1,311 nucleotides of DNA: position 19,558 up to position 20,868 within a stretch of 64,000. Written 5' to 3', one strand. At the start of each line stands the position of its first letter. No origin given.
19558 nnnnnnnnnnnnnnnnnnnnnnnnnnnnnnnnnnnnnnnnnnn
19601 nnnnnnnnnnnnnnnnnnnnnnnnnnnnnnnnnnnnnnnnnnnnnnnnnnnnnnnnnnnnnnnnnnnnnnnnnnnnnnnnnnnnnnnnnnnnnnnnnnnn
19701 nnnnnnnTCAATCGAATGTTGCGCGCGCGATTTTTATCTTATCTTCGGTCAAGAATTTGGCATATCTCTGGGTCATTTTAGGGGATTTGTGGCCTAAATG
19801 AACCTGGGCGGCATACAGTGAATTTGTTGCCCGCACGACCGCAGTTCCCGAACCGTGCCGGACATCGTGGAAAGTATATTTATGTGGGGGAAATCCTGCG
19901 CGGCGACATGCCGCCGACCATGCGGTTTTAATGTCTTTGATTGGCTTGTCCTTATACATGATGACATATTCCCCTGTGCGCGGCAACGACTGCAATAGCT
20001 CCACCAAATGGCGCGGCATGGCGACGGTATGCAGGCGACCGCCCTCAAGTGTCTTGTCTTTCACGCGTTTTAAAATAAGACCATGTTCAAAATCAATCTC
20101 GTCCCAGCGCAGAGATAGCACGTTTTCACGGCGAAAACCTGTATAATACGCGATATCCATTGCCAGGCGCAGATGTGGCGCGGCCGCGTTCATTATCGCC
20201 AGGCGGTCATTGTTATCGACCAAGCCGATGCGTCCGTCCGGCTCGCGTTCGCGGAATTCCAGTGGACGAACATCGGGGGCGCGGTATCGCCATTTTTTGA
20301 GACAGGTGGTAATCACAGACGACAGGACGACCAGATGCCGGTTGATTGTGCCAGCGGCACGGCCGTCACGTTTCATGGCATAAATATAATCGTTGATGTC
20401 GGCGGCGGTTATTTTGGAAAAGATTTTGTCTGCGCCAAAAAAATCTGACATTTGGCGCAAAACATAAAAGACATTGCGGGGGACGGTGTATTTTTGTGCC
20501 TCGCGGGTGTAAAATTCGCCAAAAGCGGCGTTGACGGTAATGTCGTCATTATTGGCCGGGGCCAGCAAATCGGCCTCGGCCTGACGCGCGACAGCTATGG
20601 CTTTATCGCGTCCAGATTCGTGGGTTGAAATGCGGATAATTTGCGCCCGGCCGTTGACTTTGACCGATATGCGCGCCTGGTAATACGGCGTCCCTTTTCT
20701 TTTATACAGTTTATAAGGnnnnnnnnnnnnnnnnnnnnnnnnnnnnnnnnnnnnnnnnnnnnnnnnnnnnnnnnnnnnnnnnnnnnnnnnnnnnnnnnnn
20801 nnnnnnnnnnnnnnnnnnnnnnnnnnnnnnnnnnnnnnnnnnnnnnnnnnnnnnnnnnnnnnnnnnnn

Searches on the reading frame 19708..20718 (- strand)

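Call 65: search_protein_families(library=phrogs, proteins=[window:19708-20718:-], max_evalue=0.00001)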
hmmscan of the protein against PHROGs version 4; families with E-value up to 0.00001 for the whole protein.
window:19708-20718:- (336 aa): 3 families
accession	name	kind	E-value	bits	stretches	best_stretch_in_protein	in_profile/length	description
phrog_1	-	integration and excision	4.2e-47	162.7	1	4-330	112-443/611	integrase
phrog_216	-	integration and excision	1.1e-24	88.1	1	181-330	74-232/301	integrase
phrog_35951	-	unknown function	7.8e-06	27.3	0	262-322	4-62/97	-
